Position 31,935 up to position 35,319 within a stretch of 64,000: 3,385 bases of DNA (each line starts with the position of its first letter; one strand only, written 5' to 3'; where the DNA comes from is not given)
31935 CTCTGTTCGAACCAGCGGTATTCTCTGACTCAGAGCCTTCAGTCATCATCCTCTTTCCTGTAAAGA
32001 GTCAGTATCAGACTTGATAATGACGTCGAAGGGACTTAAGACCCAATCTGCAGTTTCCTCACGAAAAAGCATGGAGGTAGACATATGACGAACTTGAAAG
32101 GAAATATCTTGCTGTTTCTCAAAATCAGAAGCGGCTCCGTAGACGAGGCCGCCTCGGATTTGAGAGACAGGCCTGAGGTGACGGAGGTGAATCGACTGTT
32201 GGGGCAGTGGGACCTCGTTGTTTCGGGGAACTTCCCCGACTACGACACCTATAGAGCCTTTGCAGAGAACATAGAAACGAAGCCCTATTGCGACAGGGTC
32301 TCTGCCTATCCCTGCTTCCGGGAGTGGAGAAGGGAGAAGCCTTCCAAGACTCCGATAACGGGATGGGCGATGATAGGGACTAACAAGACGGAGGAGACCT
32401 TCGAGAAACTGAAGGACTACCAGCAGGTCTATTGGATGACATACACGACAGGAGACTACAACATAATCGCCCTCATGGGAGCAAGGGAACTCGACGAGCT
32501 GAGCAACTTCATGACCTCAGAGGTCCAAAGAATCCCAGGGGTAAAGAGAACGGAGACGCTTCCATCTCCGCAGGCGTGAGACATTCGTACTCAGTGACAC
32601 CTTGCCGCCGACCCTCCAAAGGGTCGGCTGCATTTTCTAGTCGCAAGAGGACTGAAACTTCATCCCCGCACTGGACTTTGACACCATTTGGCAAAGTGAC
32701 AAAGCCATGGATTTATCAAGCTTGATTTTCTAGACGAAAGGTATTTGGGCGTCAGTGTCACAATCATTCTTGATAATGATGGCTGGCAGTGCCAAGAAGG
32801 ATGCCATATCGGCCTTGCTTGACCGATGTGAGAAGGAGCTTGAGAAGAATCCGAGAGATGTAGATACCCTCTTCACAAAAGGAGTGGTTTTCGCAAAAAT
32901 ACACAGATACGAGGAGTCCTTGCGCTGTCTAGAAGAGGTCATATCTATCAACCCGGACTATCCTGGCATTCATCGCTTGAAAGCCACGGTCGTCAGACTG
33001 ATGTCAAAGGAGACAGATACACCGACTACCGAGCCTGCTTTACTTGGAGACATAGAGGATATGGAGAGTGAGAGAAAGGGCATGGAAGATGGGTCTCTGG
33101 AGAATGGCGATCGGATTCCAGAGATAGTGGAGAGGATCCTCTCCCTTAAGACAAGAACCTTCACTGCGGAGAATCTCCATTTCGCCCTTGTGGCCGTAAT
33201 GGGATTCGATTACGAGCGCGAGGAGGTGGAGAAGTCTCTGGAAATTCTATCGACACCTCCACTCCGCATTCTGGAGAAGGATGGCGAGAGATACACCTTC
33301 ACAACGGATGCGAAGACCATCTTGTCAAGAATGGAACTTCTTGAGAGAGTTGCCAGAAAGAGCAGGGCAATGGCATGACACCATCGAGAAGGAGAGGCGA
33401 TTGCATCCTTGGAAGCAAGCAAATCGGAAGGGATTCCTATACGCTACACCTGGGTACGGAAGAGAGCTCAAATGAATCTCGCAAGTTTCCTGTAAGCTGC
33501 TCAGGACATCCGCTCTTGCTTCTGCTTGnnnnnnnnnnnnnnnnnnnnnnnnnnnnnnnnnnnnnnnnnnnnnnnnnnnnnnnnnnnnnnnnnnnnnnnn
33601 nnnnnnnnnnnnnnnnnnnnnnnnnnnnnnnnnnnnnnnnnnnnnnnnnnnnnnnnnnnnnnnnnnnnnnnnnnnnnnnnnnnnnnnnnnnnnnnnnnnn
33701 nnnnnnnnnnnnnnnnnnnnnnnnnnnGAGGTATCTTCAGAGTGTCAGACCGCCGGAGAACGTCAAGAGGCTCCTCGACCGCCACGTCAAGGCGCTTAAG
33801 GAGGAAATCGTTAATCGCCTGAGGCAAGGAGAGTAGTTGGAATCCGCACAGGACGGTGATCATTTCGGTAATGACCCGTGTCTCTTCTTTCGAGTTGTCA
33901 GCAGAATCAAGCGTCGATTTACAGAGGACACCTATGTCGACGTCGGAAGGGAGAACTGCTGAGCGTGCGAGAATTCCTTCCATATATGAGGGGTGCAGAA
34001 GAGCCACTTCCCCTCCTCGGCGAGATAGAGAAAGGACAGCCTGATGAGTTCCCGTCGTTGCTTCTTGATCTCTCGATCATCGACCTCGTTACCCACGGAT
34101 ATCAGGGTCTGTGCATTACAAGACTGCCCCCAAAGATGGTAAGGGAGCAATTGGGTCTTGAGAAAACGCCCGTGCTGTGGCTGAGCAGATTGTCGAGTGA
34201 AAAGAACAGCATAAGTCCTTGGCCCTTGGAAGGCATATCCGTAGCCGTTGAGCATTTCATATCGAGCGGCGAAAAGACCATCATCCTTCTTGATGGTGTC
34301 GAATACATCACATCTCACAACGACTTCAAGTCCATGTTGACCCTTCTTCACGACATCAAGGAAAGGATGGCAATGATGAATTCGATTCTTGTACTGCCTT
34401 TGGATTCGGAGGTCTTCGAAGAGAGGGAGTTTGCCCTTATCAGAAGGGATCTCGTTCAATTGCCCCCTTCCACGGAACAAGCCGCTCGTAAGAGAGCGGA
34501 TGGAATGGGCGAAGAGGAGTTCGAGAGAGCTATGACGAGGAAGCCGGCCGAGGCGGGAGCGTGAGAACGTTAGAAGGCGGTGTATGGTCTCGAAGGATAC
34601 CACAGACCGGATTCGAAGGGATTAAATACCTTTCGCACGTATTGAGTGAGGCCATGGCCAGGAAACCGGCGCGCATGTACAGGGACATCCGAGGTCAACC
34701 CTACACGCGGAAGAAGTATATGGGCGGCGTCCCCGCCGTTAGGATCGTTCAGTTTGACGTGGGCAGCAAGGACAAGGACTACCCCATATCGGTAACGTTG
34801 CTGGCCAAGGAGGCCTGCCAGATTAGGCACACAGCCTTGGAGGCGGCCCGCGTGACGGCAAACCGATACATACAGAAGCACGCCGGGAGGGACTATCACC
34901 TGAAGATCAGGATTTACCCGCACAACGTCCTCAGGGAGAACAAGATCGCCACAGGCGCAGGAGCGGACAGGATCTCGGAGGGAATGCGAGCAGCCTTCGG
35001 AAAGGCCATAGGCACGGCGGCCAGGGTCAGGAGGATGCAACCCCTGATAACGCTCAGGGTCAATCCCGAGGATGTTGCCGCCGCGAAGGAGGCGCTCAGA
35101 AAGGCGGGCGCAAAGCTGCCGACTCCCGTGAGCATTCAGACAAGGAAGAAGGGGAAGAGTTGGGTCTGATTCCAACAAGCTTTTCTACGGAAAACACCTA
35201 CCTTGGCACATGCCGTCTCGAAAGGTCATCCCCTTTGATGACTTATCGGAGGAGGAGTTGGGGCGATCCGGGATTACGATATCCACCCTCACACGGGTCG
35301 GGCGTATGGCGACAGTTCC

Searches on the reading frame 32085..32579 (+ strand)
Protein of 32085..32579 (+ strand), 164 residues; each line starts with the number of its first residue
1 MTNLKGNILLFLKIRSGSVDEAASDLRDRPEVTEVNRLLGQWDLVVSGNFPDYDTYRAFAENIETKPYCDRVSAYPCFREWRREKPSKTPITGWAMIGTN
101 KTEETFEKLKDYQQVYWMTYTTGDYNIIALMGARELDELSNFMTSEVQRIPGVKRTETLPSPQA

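Call 51: search_protein_families(library=pfam, proteins=[window:32085-32579:+], max_evalue=1)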
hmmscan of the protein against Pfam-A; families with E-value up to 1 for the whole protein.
window:32085-32579:+ (164 aa): 3 families
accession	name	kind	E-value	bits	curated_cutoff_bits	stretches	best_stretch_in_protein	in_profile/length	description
PF01037.27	AsnC_trans_reg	-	1.3e-20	73.4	25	2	101-159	9-68/73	Lrp/AsnC ligand binding domain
PF22482.2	AsnC_trans_reg_3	-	3.9e-05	24.1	24.4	1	108-159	30-80/95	PF0864 C-terminal dimeric alpha+beta barrel domain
PF17805.7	AsnC_trans_reg2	-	0.015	15.8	27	0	82-114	37-69/86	AsnC-like ligand binding domain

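Call 68: find_related_loci(query=window:32085-32579:+, collection=metagenome_contigs, flank=4000)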
Query window:32085-32579:+ (164 aa) in metagenome_contigs; peptide patterns used: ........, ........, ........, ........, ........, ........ (x = any residue, [..] = any of these).
114 stretches matched a pattern, but none encodes a relative of the query by tblastn (E <= 1e-3).

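Call 69: find_homologous_proteins(query=window:32085-32579:+, max_evalue=1e-10)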
Query window:32085-32579:+ (164 aa): 7 proteins with E <= 1e-10 among 28 candidates.
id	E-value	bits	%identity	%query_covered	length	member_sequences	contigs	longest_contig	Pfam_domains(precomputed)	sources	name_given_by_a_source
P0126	3.7e-107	373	100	100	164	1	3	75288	PF22482.3,PF01037.29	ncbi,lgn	ncbi:MAG: Lrp/AsnC ligand binding domain-containing protein [Thermoplasmata archaeon]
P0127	2.1e-87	309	82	100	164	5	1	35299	PF22482.3,PF01037.29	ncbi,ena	-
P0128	1.3e-76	274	73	98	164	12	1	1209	PF01037.29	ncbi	-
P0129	1.7e-75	270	71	98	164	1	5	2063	PF01037.29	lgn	-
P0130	2.7e-73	263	68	98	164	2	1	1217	PF22482.3,PF01037.29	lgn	-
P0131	1.2e-70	255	70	98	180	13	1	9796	PF01037.29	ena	-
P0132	2.4e-68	247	66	98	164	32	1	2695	PF01037.29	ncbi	-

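Call 70: find_encoding_contigs(protein=P0127, flank=4000, max_places=2)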
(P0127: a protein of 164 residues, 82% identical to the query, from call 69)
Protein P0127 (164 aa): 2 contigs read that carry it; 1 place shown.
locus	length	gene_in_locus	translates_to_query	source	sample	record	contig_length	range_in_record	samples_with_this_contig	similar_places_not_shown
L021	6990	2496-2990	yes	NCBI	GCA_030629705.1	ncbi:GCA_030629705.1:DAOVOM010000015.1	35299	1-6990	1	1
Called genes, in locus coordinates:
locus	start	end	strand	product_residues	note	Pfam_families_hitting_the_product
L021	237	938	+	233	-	PF13489:Methyltransf_23, PF05175:MTS (weak), PF01209:Ubie_methyltran, PF08241:Methyltransf_11, PF08242:Methyltransf_12, PF13649:Methyltransf_25, PF13847:Methyltransf_31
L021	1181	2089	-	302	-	PF03193:RsgA_GTPase (faint), PF00025:Arf (weak), PF00071:Ras, PF08477:Roc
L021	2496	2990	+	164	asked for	PF01037:AsnC_trans_reg (weak), PF22482:AsnC_trans_reg_3 (faint), PF01037:AsnC_trans_reg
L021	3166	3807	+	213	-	-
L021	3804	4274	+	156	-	-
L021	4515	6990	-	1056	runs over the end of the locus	PF05048:NosD, PF13229:Beta_helix (weak), PF05048:NosD, PF13229:Beta_helix, PF05048:NosD, PF13229:Beta_helix, PF05048:NosD, PF13229:Beta_helix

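Call 71: find_encoding_contigs(protein=P0131, flank=4000, max_places=2)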
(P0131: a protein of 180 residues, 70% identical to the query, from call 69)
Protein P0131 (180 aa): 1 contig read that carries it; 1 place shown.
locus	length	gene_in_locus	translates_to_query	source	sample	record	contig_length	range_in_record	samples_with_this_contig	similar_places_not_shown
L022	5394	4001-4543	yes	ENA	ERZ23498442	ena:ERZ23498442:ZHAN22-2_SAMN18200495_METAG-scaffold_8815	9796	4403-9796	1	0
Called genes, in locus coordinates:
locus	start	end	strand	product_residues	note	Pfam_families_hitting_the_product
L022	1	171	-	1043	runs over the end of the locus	PF05048:NosD, PF13229:Beta_helix, PF05048:NosD, PF13229:Beta_helix, PF05048:NosD, PF13229:Beta_helix, PF05048:NosD, PF13229:Beta_helix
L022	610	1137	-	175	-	-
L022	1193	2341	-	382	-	PF05048:NosD, PF13229:Beta_helix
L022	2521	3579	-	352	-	PF01047:MarR (faint), PF01978:TrmB (faint), PF12802:MarR_2 (faint), PF13412:HTH_24 (faint), PF13545:HTH_Crp_2 (faint)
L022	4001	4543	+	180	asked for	PF01037:AsnC_trans_reg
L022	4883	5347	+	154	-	PF03477:ATP-cone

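Call 90: find_related_loci(query=A7, collection=metagenome_contigs, flank=5000)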
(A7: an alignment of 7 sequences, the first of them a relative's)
Query A7 (164 aa) in metagenome_contigs; peptide patterns used: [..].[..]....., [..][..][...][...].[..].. (x = any residue, [..] = any of these).
293 stretches matched a pattern; 1 encode a relative of the query (tblastn E <= 1e-3); 1 distinct loci.
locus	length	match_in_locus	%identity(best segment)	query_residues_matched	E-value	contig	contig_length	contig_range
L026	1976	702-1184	72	1-161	2e-85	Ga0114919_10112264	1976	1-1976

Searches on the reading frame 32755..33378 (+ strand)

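Call 51: search_protein_families(library=pfam, proteins=[window:32755-33378:+], max_evalue=1)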
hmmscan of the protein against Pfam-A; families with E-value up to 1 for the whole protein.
window:32755-33378:+ (207 aa): 13 families
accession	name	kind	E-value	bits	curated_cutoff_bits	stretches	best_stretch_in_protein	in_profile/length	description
PF00515.34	TPR_1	-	4.3e-05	23.6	27.8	1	37-69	2-34/34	Tetratricopeptide repeat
PF13431.12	TPR_17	-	0.00012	22.5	24.4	1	25-56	2-33/34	Tetratricopeptide repeat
PF07719.23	TPR_2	-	0.00019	21.7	27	1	37-69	2-34/34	Tetratricopeptide repeat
PF13414.12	TPR_11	-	0.00037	20.5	26.8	1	51-74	9-32/42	TPR repeat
PF13371.12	TPR_9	-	0.001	19.5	35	1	28-77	21-70/73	Tetratricopeptide repeat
PF14853.12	Fis1_TPR_C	-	0.0067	17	25.3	1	47-86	12-51/53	Fis1 C-terminal tetratricopeptide repeat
PF17792.6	ThiD2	-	0.0076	17.1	23.5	1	41-65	77-101/124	ThiD2 family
PF13181.12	TPR_8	-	0.023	15.3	25.7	1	37-69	2-34/34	Tetratricopeptide repeat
PF13424.12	TPR_12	-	0.027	15.1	30.1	1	21-65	29-74/77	Tetratricopeptide repeat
PF14559.12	TPR_19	-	0.12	13.2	25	1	25-77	14-66/68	Tetratricopeptide repeat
PF25077.1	DUF7800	-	0.13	12.8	27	1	131-154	39-62/89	Domain of unknown function (DUF7800)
PF13428.12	TPR_14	-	0.16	13.2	23.5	0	45-78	10-43/44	Tetratricopeptide repeat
PF14561.12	TPR_20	-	0.16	12.7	25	1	22-69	8-55/90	Tetratricopeptide repeat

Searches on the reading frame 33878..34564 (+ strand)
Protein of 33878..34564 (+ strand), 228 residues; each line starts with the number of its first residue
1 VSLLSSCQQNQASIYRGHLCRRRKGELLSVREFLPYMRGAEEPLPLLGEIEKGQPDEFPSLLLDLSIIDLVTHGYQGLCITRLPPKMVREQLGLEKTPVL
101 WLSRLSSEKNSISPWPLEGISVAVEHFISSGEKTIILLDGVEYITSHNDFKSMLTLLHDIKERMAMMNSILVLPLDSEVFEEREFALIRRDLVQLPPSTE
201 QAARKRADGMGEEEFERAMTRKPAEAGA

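Call 62: search_protein_families(library=pfam, proteins=[window:33878-34564:+], max_evalue=0.001)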
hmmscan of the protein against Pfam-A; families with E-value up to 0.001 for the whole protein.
window:33878-34564:+ (228 aa): 1 family
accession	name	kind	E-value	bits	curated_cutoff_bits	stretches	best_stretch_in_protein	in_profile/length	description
PF05763.18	DUF835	-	4.6e-32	111.1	33.1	1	68-191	12-135/136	Protein of unknown function (DUF835)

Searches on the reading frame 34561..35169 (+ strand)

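Call 62: search_protein_families(library=pfam, proteins=[window:34561-35169:+], max_evalue=0.001)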
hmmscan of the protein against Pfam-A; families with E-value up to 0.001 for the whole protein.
window:34561-35169:+ (202 aa): 1 family
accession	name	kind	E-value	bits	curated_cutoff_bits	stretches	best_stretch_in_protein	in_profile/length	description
PF00252.24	Ribosomal_L16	-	6.2e-32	110.8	27.9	1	44-192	2-131/132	Ribosomal protein L16p/L10e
